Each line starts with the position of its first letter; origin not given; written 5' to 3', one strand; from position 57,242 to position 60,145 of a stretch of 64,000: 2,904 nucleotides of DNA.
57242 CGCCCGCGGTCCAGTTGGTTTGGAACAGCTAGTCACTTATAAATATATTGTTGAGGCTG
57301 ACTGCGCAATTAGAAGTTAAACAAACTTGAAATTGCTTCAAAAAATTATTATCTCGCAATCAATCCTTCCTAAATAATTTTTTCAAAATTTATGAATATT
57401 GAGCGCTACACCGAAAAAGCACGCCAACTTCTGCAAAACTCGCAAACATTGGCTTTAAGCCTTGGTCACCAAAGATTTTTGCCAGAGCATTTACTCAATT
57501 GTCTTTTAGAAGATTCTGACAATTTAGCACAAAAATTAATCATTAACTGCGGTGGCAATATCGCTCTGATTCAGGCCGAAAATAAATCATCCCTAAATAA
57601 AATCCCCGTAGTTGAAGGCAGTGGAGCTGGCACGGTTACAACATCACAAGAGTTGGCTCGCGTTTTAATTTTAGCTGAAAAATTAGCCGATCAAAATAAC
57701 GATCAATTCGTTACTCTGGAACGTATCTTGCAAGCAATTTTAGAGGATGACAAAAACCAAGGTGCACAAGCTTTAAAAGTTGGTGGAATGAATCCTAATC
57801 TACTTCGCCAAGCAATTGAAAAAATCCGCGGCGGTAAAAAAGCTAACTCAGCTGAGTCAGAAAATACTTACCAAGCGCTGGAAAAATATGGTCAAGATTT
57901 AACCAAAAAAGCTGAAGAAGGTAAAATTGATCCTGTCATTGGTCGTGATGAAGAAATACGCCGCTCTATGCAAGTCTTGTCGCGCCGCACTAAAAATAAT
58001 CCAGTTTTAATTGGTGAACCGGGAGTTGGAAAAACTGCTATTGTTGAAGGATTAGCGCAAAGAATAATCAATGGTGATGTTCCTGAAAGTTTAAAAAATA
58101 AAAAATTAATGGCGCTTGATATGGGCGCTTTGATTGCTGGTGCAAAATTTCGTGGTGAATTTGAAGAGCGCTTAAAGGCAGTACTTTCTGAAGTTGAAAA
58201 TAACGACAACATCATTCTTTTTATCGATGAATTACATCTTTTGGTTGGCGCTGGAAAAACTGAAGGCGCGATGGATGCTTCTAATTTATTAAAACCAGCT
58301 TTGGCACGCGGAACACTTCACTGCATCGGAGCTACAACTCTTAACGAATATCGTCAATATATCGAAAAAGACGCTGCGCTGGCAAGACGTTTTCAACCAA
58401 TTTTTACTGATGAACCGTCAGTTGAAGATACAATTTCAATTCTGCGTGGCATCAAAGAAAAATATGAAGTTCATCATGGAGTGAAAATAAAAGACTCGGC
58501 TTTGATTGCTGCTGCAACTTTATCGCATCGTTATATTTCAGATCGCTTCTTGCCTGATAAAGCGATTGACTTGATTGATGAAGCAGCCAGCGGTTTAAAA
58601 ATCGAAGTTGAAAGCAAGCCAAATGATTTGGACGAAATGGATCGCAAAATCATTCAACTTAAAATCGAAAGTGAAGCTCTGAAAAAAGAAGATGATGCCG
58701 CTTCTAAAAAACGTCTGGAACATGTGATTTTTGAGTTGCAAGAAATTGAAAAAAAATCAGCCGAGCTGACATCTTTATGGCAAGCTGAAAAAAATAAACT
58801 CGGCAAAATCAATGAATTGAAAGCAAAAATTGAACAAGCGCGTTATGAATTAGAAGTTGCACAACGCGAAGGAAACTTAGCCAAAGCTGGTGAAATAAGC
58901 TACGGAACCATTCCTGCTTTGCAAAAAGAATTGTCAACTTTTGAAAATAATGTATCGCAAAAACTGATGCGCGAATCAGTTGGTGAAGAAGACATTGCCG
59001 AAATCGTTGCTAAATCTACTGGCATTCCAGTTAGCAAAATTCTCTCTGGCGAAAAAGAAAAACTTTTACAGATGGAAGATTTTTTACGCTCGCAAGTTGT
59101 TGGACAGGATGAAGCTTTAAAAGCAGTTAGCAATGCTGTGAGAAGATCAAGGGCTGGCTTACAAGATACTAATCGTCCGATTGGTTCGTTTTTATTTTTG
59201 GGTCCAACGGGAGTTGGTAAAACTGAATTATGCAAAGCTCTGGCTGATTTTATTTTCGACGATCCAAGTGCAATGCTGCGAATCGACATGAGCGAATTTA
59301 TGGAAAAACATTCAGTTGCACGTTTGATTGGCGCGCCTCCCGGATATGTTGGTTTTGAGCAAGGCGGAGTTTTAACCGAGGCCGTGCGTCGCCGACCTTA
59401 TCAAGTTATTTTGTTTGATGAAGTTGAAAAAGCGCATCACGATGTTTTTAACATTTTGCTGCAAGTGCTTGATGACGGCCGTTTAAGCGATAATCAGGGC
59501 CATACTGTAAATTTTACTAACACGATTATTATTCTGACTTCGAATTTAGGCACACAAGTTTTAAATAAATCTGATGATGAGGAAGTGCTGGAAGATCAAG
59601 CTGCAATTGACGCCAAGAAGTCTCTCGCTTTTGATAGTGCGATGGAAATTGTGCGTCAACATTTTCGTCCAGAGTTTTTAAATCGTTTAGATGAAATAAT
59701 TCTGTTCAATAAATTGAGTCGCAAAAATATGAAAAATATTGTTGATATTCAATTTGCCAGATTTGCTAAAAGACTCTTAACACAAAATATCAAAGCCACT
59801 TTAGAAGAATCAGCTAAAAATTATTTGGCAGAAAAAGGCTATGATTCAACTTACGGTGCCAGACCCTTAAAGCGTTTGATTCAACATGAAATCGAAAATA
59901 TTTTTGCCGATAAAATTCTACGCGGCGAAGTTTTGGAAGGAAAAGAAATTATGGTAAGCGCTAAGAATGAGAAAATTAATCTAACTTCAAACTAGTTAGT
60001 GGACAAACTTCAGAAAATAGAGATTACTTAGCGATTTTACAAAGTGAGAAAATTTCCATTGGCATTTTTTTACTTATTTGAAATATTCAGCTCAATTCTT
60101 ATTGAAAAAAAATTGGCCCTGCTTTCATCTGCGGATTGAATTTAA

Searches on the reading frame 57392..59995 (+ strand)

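Call 49: search_protein_families(library=ncbifam, proteins=[window:57392-59995:+], max_evalue=1e-10)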
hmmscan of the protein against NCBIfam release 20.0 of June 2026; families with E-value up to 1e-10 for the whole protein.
window:57392-59995:+ (867 aa): 8 families
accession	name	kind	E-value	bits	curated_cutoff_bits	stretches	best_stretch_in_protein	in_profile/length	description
TIGR03346.1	chaperone_ClpB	equivalog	0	1308.9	1232.1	1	6-864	1-852/853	ATP-dependent chaperone ClpB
NF008118.0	PRK10865.1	equivalog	0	1144.7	1417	1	1-862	1-853/857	ATP-dependent chaperone ClpB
TIGR02639.1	ClpA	equivalog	2e-239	796.6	993.15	2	7-443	2-456/734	ATP-dependent Clp protease ATP-binding subunit ClpA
TIGR03345.1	VI_ClpV1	equivalog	4.1e-237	789.6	884.95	1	8-845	3-838/852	type VI secretion system ATPase TssH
NF033607.0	disagg_AAA_ClpG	exception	4.8e-229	762.7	1900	2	522-854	547-873/932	AAA family protein disaggregase ClpG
NF033606.1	heat_AAA_ClpK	exception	8.6e-228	758.6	1900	2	5-462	111-561/949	heat shock survival AAA family ATPase ClpK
NF008263.0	PRK11034.1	equivalog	6.5e-183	609.6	1350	2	27-403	23-410/758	ATP-dependent Clp protease ATP-binding subunit ClpA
NF003745.1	PRK05342.1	equivalog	5.6e-13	48.5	359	0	554-621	58-133/418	ATP-dependent Clp protease ATP-binding subunit ClpX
